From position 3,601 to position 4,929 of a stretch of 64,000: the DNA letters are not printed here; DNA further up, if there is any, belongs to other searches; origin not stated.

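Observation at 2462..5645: Translationally coupled trio: HTH protein with orphan domain + glucuronokinase-type GHMP kinase + GalU, a candidate bacterial sugar-1-P/UDP-sugar salvage module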

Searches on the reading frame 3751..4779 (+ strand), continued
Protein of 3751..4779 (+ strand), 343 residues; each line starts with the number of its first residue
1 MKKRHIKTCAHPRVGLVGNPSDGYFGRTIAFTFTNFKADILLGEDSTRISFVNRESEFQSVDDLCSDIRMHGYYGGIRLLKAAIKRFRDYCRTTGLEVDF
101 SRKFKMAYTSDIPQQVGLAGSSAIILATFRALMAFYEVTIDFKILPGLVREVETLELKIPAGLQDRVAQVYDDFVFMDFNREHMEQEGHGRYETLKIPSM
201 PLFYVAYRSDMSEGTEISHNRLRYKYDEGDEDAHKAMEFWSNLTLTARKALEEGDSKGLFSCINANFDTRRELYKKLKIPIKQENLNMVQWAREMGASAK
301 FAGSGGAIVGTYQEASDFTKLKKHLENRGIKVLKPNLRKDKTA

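Call 27: search_protein_families(library=pfam, proteins=[L014:11932-12906:+, L054:9283-9855:+, L060:15207-16520:+, L040:7955-9031:-, L018:6950-7906:+, L034:6856-7884:+], max_evalue=0.001)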
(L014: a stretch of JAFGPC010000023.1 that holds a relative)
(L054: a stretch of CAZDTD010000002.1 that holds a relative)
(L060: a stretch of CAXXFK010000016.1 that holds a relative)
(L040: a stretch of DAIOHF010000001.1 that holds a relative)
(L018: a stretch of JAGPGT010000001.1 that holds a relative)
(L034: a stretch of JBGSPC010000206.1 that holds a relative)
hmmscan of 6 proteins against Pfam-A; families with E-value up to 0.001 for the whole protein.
L014:11932-12906:+ (324 aa): 9 families
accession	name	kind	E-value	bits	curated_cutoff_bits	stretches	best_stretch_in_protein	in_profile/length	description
PF16363.11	GDP_Man_Dehyd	-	1.8e-64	218.8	27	1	4-306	1-331/332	GDP-mannose 4,6 dehydratase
PF01370.27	Epimerase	-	9.9e-63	212.2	20.9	1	3-244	1-240/240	NAD dependent epimerase/dehydratase family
PF01073.25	3Beta_HSD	-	9e-25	87.7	22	1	4-234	1-231/280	3-beta hydroxysteroid dehydrogenase/isomerase family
PF02719.21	Polysacc_synt_2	-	3e-18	66.5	20.2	1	4-264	2-249/293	Polysaccharide biosynthesis protein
PF04321.23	RmlD_sub_bind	-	4.5e-18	65.8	27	1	1-236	1-201/287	RmlD substrate binding domain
PF07993.18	NAD_binding_4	-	5.5e-09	36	20.1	1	76-211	88-241/258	Male sterility protein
PF13460.12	NAD_binding_10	-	1.2e-07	32.2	27.2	1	7-159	1-127/184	NAD(P)H-binding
PF00106.31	adh_short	-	0.00031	20.7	26.6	1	3-89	3-87/195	short chain dehydrogenase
PF08659.16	KR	-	0.00042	20.7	22.6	0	4-136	4-146/180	KR domain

L054:9283-9855:+ (190 aa): 2 families
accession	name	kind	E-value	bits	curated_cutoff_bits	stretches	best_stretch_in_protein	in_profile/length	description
PF02357.24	NusG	-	8.1e-09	36.3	22.2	1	24-101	2-78/93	Transcription termination factor nusG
PF00467.35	KOW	-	3.7e-05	23.8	22.3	1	131-157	1-28/32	KOW motif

L060:15207-16520:+ (437 aa): 4 families
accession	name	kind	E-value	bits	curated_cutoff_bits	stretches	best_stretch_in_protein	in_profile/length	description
PF03721.20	UDPG_MGDP_dh_N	-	1.4e-43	149.1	27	1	15-191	3-182/187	UDP-glucose/GDP-mannose dehydrogenase family, NAD binding domain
PF00984.24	UDPG_MGDP_dh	-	3.4e-31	107.7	25.4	1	211-301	2-93/94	UDP-glucose/GDP-mannose dehydrogenase family, central domain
PF03720.21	UDPG_MGDP_dh_C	-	3.2e-25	88.9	30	1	328-424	1-101/103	UDP-glucose/GDP-mannose dehydrogenase family, UDP binding domain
PF03446.21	NAD_binding_2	-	2.9e-07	31.1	21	1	15-141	2-104/161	NAD binding domain of 6-phosphogluconate dehydrogenase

L040:7955-9031:- (358 aa): 3 families
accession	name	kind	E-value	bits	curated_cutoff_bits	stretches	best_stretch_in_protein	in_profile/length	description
PF21360.3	PylC-like_N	-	3.7e-20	72.3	27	1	29-127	2-96/96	PylC-like, N-terminal domain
PF15632.11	ATPgrasp_Ter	-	9.3e-16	58.2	29.1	1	206-335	3-123/131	ATP-grasp in the biosynthetic pathway with Ter operon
PF02655.19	ATP-grasp_3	-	2.4e-11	44.4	23.2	1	137-299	1-159/160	ATP-grasp domain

L018:6950-7906:+ (318 aa): 3 families
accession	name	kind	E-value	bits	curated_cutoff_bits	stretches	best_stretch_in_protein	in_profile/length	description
PF20511.4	PMI_typeI_cat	-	6.3e-12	46.3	22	1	13-111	6-108/143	Phosphomannose isomerase type I, catalytic domain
PF05899.18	Cupin_3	-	5e-05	23.4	23.5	1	268-308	27-67/74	EutQ-like cupin domain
PF07883.17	Cupin_2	-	5.1e-05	23.4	27.2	0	269-299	21-50/70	Cupin domain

L034:6856-7884:+ (342 aa): 3 families
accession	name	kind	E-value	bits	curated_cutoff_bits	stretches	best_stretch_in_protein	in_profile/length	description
PF22725.1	GFO_IDH_MocA_C3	-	2.8e-32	111.8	27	1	132-252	2-123/124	GFO/IDH/MocA C-terminal domain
PF02894.22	GFO_IDH_MocA_C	-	1.3e-22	81.1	22.9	1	135-339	1-209/218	Oxidoreductase family, C-terminal alpha/beta domain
PF01408.29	GFO_IDH_MocA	-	2.5e-20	73.8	24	1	5-121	1-118/120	Oxidoreductase family, NAD-binding Rossmann fold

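Call 28: search_solved_structures(query=L014:11932-12906:+, max_evalue=1e-20)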
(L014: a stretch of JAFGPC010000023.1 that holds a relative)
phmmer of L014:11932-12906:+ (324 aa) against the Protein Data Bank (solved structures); distinct sequences matched with E-value up to 1e-20: 76 (the best 60 are shown).
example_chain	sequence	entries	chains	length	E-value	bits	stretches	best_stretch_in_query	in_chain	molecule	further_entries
5u4q_A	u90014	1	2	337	1.8e-87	296.8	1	1-312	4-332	dTDP-glucose 4,6-dehydratase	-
6zl6_A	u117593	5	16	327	9.7e-64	218.8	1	1-312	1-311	Epimerase domain-containing protein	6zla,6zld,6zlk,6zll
6zlj_A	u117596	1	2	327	3.5e-63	217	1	1-312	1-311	Epimerase domain-containing protein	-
7ys8_A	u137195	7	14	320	1.8e-51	178.5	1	1-313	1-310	UDP-glucose 4-epimerase | UDP-glucose 4-epimerase along with EC 5.1.3.2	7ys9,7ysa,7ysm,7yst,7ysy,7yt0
3ru7_A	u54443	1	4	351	2.8e-50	174.6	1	4-311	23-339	WbgU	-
3ru9_A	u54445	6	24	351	3e-50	174.5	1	4-310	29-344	WbgU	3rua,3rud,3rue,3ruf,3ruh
3lu1_A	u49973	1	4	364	3.4e-50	174.3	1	4-310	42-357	WbgU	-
3ruc_A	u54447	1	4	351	4.1e-50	174.1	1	4-310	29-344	WbgU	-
4zrm_A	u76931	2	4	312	1.1e-48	169.3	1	1-313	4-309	UDP-glucose 4-epimerase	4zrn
10ke_A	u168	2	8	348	7.1e-48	166.7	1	2-311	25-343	Capsular polysaccharide biosynthesis protein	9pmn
1sb8_A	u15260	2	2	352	6.5e-46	160.3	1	4-310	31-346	wbpP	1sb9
6kv9_A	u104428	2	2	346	3.6e-45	157.8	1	3-316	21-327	MoeE5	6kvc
6wjb_A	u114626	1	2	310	5.8e-45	157.1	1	3-308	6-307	NAD-dependent epimerase/dehydratase family protein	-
6wj9_A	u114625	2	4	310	5.5e-44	153.9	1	3-308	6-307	NAD-dependent epimerase/dehydratase family protein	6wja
6dnt_A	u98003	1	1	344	2e-40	142.3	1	3-313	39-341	NAD-dependent epimerase/dehydratase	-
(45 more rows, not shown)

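Call 44: search_protein_families(library=ncbifam, proteins=[L014:11932-12906:+, L014:12858-13946:+, L014:13943-14905:+, L018:11887-12840:+, L054:11892-12845:+, L082:11898-12953:+, L007:12201-13124:+], max_evalue=1e-20)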
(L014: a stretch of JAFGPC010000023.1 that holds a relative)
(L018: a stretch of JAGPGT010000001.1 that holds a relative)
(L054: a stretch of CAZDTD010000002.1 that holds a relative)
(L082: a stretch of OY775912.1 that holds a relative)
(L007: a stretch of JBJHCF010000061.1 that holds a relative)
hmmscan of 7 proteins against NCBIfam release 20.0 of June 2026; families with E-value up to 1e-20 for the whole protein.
L014:11932-12906:+ (324 aa): 13 families
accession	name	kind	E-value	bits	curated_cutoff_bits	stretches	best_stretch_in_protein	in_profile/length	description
TIGR01181.1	dTDP_gluc_dehyt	equivalog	1.3e-54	185.5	365.1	1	3-316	2-316/321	dTDP-glucose 4,6-dehydratase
TIGR01179.1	galE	equivalog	4.3e-54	183.6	262.3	1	3-313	2-327/332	UDP-glucose 4-epimerase GalE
TIGR04180.1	EDH_00030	hypoth_equivalog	3.2e-47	161.1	475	1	4-298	2-296/297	NAD-dependent 4,6-dehydratase LegB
NF011728.1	PRK15181.1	equivalog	1.6e-42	145.7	760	1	3-312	18-338/348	Vi polysaccharide biosynthesis UDP-N-acetylglucosaminuronic acid C-4 epimerase TviC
NF007956.0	PRK10675.1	subfamily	2.6e-42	145.2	394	1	1-160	1-157/338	UDP-glucose 4-epimerase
TIGR02197.1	heptose_epim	equivalog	1.8e-32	112.8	274.6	1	4-312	2-314/316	ADP-glyceromanno-heptose 6-epimerase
NF007582.0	PRK10217.1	equivalog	5e-30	104.8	698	1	2-316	3-336/355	dTDP-glucose 4,6-dehydratase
NF007490.0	PRK10084.1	subfamily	1.2e-29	103.4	649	1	1-316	1-339/361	dTDP-glucose 4,6-dehydratase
TIGR02622.1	CDP_4_6_dhtase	equivalog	4.6e-26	91.8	278.45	1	2-168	6-170/352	CDP-glucose 4,6-dehydratase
NF042422.1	oxyalk_red_OleD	equivalog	2.6e-25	89.5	580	1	1-264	1-252/329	2-alkyl-3-oxoalkanoate reductase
NF008872.0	PRK11908.1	equivalog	4.8e-22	78.5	294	0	1-246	2-254/349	bifunctional UDP-4-keto-pentose/UDP-xylose synthase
TIGR03466.1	HpnA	hypoth_equivalog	1.1e-21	77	367.65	0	1-265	1-249/327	hopanoid-associated sugar epimerase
NF047922.1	GDPFucSynFcl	equivalog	2e-21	76.7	500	1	59-315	36-305/308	GDP-L-fucose synthase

L014:12858-13946:+ (362 aa): 5 families
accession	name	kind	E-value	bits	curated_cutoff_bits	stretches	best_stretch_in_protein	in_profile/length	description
TIGR01472.1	gmd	equivalog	4.3e-165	548.9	415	1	27-347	1-341/342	GDP-mannose 4,6-dehydratase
TIGR01181.1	dTDP_gluc_dehyt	equivalog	4.4e-34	118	365.1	1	29-335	2-302/321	dTDP-glucose 4,6-dehydratase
TIGR04180.1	EDH_00030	hypoth_equivalog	6.7e-30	104.2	475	1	30-331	2-296/297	NAD-dependent 4,6-dehydratase LegB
TIGR02622.1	CDP_4_6_dhtase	equivalog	4.6e-22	78.6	278.45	0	27-149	5-124/352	CDP-glucose 4,6-dehydratase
TIGR01179.1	galE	equivalog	6.4e-21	74.5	262.3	0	29-184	2-151/332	UDP-glucose 4-epimerase GalE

L014:13943-14905:+ (320 aa): 3 families
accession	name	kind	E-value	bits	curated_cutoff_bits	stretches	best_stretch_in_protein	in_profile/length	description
NF047922.1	GDPFucSynFcl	equivalog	4.2e-83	279.3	500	1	7-313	2-306/308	GDP-L-fucose synthase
TIGR01181.1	dTDP_gluc_dehyt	equivalog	9.1e-25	87.4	365.1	1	44-313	58-316/321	dTDP-glucose 4,6-dehydratase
TIGR01179.1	galE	equivalog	7e-21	74.4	262.3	0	10-312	2-329/332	UDP-glucose 4-epimerase GalE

L018:11887-12840:+ (317 aa): 13 families
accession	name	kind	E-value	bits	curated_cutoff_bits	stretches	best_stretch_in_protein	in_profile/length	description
TIGR01179.1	galE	equivalog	5.8e-55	186.4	262.3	1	3-310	2-325/332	UDP-glucose 4-epimerase GalE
TIGR01181.1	dTDP_gluc_dehyt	equivalog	2.2e-54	184.7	365.1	1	3-314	2-315/321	dTDP-glucose 4,6-dehydratase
TIGR04180.1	EDH_00030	hypoth_equivalog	5.2e-50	170.2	475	1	4-297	2-296/297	NAD-dependent 4,6-dehydratase LegB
NF007956.0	PRK10675.1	subfamily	2.4e-39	135.4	394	1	1-184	1-183/338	UDP-glucose 4-epimerase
NF011728.1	PRK15181.1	equivalog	7.1e-39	133.8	760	1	3-311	18-338/348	Vi polysaccharide biosynthesis UDP-N-acetylglucosaminuronic acid C-4 epimerase TviC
TIGR02197.1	heptose_epim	equivalog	2.2e-32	112.5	274.6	1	4-311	2-314/316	ADP-glyceromanno-heptose 6-epimerase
NF007490.0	PRK10084.1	subfamily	4.4e-32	111.5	649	1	1-312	1-336/361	dTDP-glucose 4,6-dehydratase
NF007582.0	PRK10217.1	equivalog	2.1e-28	99.5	698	1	2-311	3-332/355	dTDP-glucose 4,6-dehydratase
TIGR03466.1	HpnA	hypoth_equivalog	2.4e-25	89.1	367.65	1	1-272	1-257/327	hopanoid-associated sugar epimerase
NF042422.1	oxyalk_red_OleD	equivalog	1.7e-24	86.8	580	1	1-273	1-262/329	2-alkyl-3-oxoalkanoate reductase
NF043036.1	ErythonDh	equivalog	4.5e-23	81.9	325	1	1-195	1-193/321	D-erythronate dehydrogenase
TIGR02622.1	CDP_4_6_dhtase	equivalog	1.5e-22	80.3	278.45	1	2-312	6-332/352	CDP-glucose 4,6-dehydratase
NF047922.1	GDPFucSynFcl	equivalog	9.8e-21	74.5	500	0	60-313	37-304/308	GDP-L-fucose synthase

L054:11892-12845:+ (317 aa): 11 families
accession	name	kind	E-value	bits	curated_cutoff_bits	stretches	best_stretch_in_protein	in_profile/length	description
TIGR01181.1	dTDP_gluc_dehyt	equivalog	3.9e-53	180.6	365.1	1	3-312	2-313/321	dTDP-glucose 4,6-dehydratase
TIGR01179.1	galE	equivalog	3.5e-51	174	262.3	1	3-298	2-312/332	UDP-glucose 4-epimerase GalE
TIGR04180.1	EDH_00030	hypoth_equivalog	2.5e-46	158.1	475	1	4-297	2-296/297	NAD-dependent 4,6-dehydratase LegB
NF011728.1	PRK15181.1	equivalog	5.3e-39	134.2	760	1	3-310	18-337/348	Vi polysaccharide biosynthesis UDP-N-acetylglucosaminuronic acid C-4 epimerase TviC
NF007956.0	PRK10675.1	subfamily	2.1e-37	129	394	1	1-296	1-315/338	UDP-glucose 4-epimerase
TIGR02197.1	heptose_epim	equivalog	7.5e-30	104.2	274.6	1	4-310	2-313/316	ADP-glyceromanno-heptose 6-epimerase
NF007490.0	PRK10084.1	subfamily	8.7e-30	103.9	649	1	1-311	1-335/361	dTDP-glucose 4,6-dehydratase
NF007582.0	PRK10217.1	equivalog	1e-26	93.9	698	1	2-310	3-331/355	dTDP-glucose 4,6-dehydratase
TIGR02622.1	CDP_4_6_dhtase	equivalog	7.9e-24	84.4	278.45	1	2-311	6-331/352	CDP-glucose 4,6-dehydratase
NF043036.1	ErythonDh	equivalog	1.6e-22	80.1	325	1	1-188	1-186/321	D-erythronate dehydrogenase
NF042422.1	oxyalk_red_OleD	equivalog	4.5e-21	75.5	580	0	1-272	1-261/329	2-alkyl-3-oxoalkanoate reductase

L082:11898-12953:+ (351 aa): 8 families
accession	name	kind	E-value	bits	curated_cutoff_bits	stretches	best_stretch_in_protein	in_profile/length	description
TIGR01179.1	galE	equivalog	1.2e-40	139.3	262.3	1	2-199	1-178/332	UDP-glucose 4-epimerase GalE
TIGR01181.1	dTDP_gluc_dehyt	equivalog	9.2e-40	136.7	365.1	1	2-251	1-235/321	dTDP-glucose 4,6-dehydratase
TIGR04180.1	EDH_00030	hypoth_equivalog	5e-33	114.4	475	1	3-248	1-226/297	NAD-dependent 4,6-dehydratase LegB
NF011728.1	PRK15181.1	equivalog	6e-32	111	760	1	3-346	18-339/348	Vi polysaccharide biosynthesis UDP-N-acetylglucosaminuronic acid C-4 epimerase TviC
TIGR02197.1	heptose_epim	equivalog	9.3e-31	107.1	274.6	1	3-250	1-233/316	ADP-glyceromanno-heptose 6-epimerase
NF007956.0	PRK10675.1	subfamily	3.6e-26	92.1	394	0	1-175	1-157/338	UDP-glucose 4-epimerase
NF007490.0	PRK10084.1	subfamily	3.5e-25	88.8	649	1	1-345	1-335/361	dTDP-glucose 4,6-dehydratase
NF007582.0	PRK10217.1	equivalog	9.9e-22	77.5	698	0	2-249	3-242/355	dTDP-glucose 4,6-dehydratase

L007:12201-13124:+ (307 aa): 7 families
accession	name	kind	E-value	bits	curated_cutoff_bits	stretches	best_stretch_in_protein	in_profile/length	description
TIGR01181.1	dTDP_gluc_dehyt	equivalog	3.6e-38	131.4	365.1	1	3-306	2-313/321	dTDP-glucose 4,6-dehydratase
TIGR04180.1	EDH_00030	hypoth_equivalog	3.6e-34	118.2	475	1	4-290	2-295/297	NAD-dependent 4,6-dehydratase LegB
NF005998.1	PRK08125.1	equivalog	5.4e-30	104.4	777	1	2-304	317-649/649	bifunctional UDP-4-amino-4-deoxy-L-arabinose formyltransferase/UDP-glucuronic acid oxidase ArnA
NF008872.0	PRK11908.1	equivalog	7.3e-29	100.9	294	1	2-255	3-271/349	bifunctional UDP-4-keto-pentose/UDP-xylose synthase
TIGR01179.1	galE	equivalog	3.5e-26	91.8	262.3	1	3-301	2-322/332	UDP-glucose 4-epimerase GalE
NF007490.0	PRK10084.1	subfamily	4.4e-22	78.6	649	0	1-304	1-334/361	dTDP-glucose 4,6-dehydratase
TIGR02197.1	heptose_epim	equivalog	3.5e-21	75.7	274.6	1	4-304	2-313/316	ADP-glyceromanno-heptose 6-epimerase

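Call 72: search_protein_representatives(protein=window:3751-4779:+)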
Query: 343 residues. Proteins with E-value up to 0.001 (for the whole library): 1991; up to 1e-10: 1069; up to 1e-30: 363. The best 150 are listed.
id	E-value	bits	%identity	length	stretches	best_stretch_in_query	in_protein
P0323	5.3e-83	295.2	49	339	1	7-334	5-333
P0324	1.5e-80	287.1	43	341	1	6-337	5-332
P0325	1.2e-78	280.9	75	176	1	1-171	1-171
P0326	1.8e-73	263.9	45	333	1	5-337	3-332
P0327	2.3e-73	263.5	41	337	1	6-337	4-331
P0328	2.7e-73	263.3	45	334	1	9-337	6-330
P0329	2.4e-70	253.6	41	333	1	7-335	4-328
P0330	4.0e-70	252.9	43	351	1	6-338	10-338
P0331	8.1e-70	251.9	42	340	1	6-337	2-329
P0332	8.1e-70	251.9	42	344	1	5-337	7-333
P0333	6.6e-69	248.9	43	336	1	6-336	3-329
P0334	1.5e-68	247.7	45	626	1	10-337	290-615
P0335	1.6e-68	247.7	44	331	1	6-335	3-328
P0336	1.7e-68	247.5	47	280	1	63-337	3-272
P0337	5.7e-68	245.8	42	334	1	5-337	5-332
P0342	9.2e-66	238.6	45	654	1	10-327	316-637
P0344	1.9e-65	237.5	45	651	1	6-314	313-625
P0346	5.1e-65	236.1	46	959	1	8-313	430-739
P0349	5.1e-64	232.8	44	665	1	3-312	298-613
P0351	1.8e-63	231.1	41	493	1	7-331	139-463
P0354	3.8e-63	229.9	40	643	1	10-329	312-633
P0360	9.5e-62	225.4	40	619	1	10-329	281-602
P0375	3.9e-59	216.8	39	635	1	4-333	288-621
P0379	2.6e-57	210.8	42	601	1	5-330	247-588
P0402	2.6e-54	200.9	38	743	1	10-331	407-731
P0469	1.8e-46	175.1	38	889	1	10-330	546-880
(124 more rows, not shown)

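Call 73: search_protein_families(library=pfam, proteins=[P0334, P0342, P0344, P0349, P0354, P0360, P0346, P0402, P0351, P0469], max_evalue=0.001)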
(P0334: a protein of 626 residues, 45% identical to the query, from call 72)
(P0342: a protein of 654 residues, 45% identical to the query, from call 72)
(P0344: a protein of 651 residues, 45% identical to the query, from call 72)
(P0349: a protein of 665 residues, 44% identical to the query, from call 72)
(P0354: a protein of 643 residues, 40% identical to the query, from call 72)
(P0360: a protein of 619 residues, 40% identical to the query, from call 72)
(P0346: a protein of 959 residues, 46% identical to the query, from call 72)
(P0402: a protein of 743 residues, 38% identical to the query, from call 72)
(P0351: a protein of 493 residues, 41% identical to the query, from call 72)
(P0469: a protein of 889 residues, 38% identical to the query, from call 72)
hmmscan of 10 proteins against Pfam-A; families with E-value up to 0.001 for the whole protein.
P0334 (626 aa): 3 families
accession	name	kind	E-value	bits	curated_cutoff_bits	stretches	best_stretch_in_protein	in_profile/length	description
PF00483.29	NTP_transferase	-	2e-28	100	21.2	1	6-261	2-243/245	Nucleotidyl transferase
PF00288.32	GHMP_kinases_N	-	1.7e-13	51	22.3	1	361-453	2-87/87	GHMP kinases N terminal domain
PF12804.13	NTP_transf_3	-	1.2e-08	35.7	27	1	6-148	1-121/160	MobA-like NTP transferase domain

P0342 (654 aa): 3 families
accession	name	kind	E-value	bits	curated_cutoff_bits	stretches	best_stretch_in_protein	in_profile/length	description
PF00483.29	NTP_transferase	-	4.4e-10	40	21.2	1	37-223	20-183/245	Nucleotidyl transferase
PF00288.32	GHMP_kinases_N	-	3.3e-07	30.9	22.3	1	392-482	6-86/87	GHMP kinases N terminal domain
PF08544.19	GHMP_kinases_C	-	4.9e-05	24.1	21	1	560-635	2-79/85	GHMP kinases C terminal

P0344 (651 aa): 3 families
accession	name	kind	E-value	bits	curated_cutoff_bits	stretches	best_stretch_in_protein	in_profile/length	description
PF00288.32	GHMP_kinases_N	-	6.2e-07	30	22.3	1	405-484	15-86/87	GHMP kinases N terminal domain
PF08544.19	GHMP_kinases_C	-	5.9e-06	27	21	1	561-637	2-80/85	GHMP kinases C terminal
PF00483.29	NTP_transferase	-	0.00078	19.5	21.2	0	38-233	21-183/245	Nucleotidyl transferase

P0349 (665 aa): 4 families
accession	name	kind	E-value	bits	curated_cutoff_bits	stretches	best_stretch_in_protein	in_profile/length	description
PF00288.32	GHMP_kinases_N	-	4.3e-07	30.5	22.3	1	382-472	7-87/87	GHMP kinases N terminal domain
PF00483.29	NTP_transferase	-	8.6e-07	29.2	21.2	1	43-202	20-168/245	Nucleotidyl transferase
PF08544.19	GHMP_kinases_C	-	7.2e-06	26.7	21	1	550-614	1-68/85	GHMP kinases C terminal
PF12804.13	NTP_transf_3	-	1.1e-05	26.1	27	1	42-147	14-101/160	MobA-like NTP transferase domain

P0354 (643 aa): 4 families
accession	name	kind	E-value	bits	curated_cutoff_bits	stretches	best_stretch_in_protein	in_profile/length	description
PF00288.32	GHMP_kinases_N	-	3.4e-08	34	22.3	1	400-480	15-87/87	GHMP kinases N terminal domain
PF00483.29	NTP_transferase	-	4.9e-06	26.7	21.2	0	27-134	20-119/245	Nucleotidyl transferase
PF12804.13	NTP_transf_3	-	6.2e-05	23.7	27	1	3-136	1-108/160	MobA-like NTP transferase domain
PF08544.19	GHMP_kinases_C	-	0.00015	22.5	21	1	557-629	5-79/85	GHMP kinases C terminal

P0360 (619 aa): 4 families
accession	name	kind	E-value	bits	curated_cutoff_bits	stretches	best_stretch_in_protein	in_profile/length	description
PF00483.29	NTP_transferase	-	2e-10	41.1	21.2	1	32-234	20-213/245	Nucleotidyl transferase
PF00288.32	GHMP_kinases_N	-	7.8e-08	32.9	22.3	1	369-449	15-87/87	GHMP kinases N terminal domain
PF08544.19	GHMP_kinases_C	-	2.9e-06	28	21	1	523-601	2-82/85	GHMP kinases C terminal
PF12804.13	NTP_transf_3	-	0.00048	20.8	27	1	31-150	13-119/160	MobA-like NTP transferase domain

P0346 (959 aa): 2 families
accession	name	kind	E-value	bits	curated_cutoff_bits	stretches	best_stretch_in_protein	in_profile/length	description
PF00288.32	GHMP_kinases_N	-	5e-07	30.3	22.3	1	519-600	14-87/87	GHMP kinases N terminal domain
PF08544.19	GHMP_kinases_C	-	4.5e-06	27.4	21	1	676-760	2-84/85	GHMP kinases C terminal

P0402 (743 aa): 1 family
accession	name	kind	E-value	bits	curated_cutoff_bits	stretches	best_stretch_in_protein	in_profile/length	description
PF00288.32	GHMP_kinases_N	-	5.5e-08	33.4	22.3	1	492-575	12-87/87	GHMP kinases N terminal domain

P0351 (493 aa): 3 families
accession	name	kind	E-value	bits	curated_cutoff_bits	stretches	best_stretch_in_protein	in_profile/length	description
PF00288.32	GHMP_kinases_N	-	2.9e-07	31.1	22.3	1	225-308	15-87/87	GHMP kinases N terminal domain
PF08544.19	GHMP_kinases_C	-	4.3e-06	27.5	21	1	383-460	3-82/85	GHMP kinases C terminal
PF00483.29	NTP_transferase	-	0.0001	22.4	21.2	1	17-97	138-215/245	Nucleotidyl transferase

P0469 (889 aa): 5 families
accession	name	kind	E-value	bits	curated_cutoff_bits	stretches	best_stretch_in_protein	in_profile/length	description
PF00994.29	MoCF_biosynth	-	1e-33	116.5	26.6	1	197-340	2-142/144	Probable molybdopterin binding domain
PF03453.22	MoeA_N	-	2.3e-29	102.6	30.8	1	4-180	1-156/160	MoeA N-terminal region (domain I and II)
PF00288.32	GHMP_kinases_N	-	5.5e-13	49.4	22.3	1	636-713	11-87/87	GHMP kinases N terminal domain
PF03454.20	MoeA_C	-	1.4e-11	44.8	22.1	1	359-428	4-70/72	MoeA C-terminal region (domain IV)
PF08544.19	GHMP_kinases_C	-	1.2e-06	29.3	21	1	798-879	3-83/85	GHMP kinases C terminal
